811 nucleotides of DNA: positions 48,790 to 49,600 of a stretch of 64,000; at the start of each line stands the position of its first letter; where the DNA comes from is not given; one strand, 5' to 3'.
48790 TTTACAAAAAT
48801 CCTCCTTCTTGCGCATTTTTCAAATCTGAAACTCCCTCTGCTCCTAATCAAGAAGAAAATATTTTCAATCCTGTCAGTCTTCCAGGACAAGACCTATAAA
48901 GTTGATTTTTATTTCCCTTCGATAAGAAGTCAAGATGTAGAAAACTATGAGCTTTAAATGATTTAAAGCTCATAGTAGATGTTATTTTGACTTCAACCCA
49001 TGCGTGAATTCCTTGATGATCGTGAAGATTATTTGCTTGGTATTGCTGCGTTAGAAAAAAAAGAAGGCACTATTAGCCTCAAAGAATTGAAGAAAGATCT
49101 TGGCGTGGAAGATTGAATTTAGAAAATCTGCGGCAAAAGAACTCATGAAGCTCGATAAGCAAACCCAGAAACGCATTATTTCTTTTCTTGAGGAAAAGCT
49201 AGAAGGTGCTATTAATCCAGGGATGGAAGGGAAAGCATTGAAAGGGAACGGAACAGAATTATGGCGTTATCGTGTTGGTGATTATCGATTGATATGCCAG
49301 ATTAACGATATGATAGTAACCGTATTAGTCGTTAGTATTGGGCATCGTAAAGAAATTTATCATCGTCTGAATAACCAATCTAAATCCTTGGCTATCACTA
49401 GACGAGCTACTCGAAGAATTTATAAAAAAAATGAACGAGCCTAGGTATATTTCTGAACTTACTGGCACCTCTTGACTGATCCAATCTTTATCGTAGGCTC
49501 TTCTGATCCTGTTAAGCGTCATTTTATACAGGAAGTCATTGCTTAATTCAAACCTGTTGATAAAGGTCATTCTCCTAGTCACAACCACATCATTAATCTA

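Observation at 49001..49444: RelE/ParE toxin paired with an antitoxin that lacks its DNA-binding N-domain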

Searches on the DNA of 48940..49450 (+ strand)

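Call 52: search_dna_similar(query=window:48940-49450:+, collection=plasmids, mode=distant, max_rows=12)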
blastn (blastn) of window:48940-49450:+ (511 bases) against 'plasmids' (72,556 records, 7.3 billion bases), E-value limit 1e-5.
Records with a match: 4; places in all: 4; records where one place covers at least 80% of the query: 0.
Best place of each record, by identity: 60-80% 4.
By first word of the organism name: Proteus 2; Providencia 2.
By predicted mobility (MOB-suite, as given by PLSDB): non-mobilizable 4.
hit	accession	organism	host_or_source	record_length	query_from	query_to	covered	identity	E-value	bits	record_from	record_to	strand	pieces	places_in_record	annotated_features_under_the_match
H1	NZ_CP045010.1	Proteus terrae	a feces sample of swine origin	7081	317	421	21%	73.6%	6e-6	59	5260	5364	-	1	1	type II toxin-antitoxin system RelE/ParE family toxin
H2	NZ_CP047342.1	Proteus terrae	a feces sample of swine origin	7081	317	421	21%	73.6%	6e-6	59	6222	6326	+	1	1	type II toxin-antitoxin system RelE/ParE family toxin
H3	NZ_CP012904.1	Providencia rettgeri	Homo sapiens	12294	317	421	21%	73.6%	6e-6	59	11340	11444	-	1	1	type II toxin-antitoxin system RelE/ParE family toxin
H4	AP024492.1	Providencia vermicola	Homo sapiens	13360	317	421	21%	73.6%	6e-6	59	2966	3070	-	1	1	translation repressor RelE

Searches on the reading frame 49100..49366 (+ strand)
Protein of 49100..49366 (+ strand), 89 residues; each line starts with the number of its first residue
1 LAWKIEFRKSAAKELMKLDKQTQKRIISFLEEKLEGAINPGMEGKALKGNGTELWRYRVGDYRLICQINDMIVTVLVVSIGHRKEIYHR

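Call 53: search_dna_similar(query=window:49100-49366:+, collection=plasmids, mode=protein, max_rows=10)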
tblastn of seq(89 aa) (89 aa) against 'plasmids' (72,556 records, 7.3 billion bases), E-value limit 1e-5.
Records with a match: 1007; places in all: 1079; records where one place covers at least 80% of the query: 994.
Best place of each record, by identity: <60% 1007.
By first word of the organism name: Enterococcus 334; Klebsiella 292; Bacillus 38; Escherichia 32; Aeromonas 23; Providencia 22; Pseudomonas 20; Citrobacter 17; Listeria 15; Apilactobacillus 15; and 75 more.
By predicted mobility (MOB-suite, as given by PLSDB): mobilizable 481; non-mobilizable 359; conjugative 167.
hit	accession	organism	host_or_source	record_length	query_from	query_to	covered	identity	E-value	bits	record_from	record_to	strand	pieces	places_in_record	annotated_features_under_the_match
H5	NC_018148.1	Zymomonas mobilis subsp. mobilis ATCC 29191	-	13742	1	89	100%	54.4%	7e-22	94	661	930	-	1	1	type II toxin-antitoxin system RelE/ParE family toxin | TraY domain-containing protein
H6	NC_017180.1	Zymomonas mobilis subsp. mobilis ATCC 10988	fermenting agave juice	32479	1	89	100%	53.3%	1e-22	96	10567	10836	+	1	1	type II toxin-antitoxin system RelE/ParE family toxin | DUF6290 family protein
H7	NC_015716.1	Zymomonas mobilis subsp. pomaceae ATCC 29192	sick cider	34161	1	89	100%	53.3%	7e-22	94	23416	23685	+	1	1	type II toxin-antitoxin system RelE/ParE family toxin | DUF6290 family protein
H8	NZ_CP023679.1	Zymomonas mobilis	-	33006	1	89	100%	53.3%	8e-22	94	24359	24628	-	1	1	type II toxin-antitoxin system RelE/ParE family toxin | TraY domain-containing protein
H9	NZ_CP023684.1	Zymomonas mobilis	-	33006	1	89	100%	53.3%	8e-22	94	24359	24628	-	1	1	type II toxin-antitoxin system RelE/ParE family toxin | TraY domain-containing protein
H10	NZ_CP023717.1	Zymomonas mobilis subsp. mobilis ZM4 = ATCC 31821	-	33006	1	89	100%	53.3%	8e-22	94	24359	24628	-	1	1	type II toxin-antitoxin system RelE/ParE family toxin | TraY domain-containing protein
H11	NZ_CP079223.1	Zymomonas mobilis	cell culture,Palm wine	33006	1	89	100%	53.3%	8e-22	94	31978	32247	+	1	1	type II toxin-antitoxin system RelE/ParE family toxin | TraY domain-containing protein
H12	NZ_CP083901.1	Zymomonas mobilis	cell culture,Palm wine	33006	1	89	100%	53.3%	8e-22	94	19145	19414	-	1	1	type II toxin-antitoxin system RelE/ParE family toxin | TraY domain-containing protein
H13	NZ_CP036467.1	Zymomonas mobilis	cell culture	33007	1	89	100%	53.3%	8e-22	94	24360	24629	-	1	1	type II toxin-antitoxin system RelE/ParE family toxin | TraY domain-containing protein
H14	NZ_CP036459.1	Zymomonas mobilis subsp. mobilis ZM4 = ATCC 31821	cell culture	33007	1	89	100%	53.3%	8e-22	94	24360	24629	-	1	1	type II toxin-antitoxin system RelE/ParE family toxin | TraY domain-containing protein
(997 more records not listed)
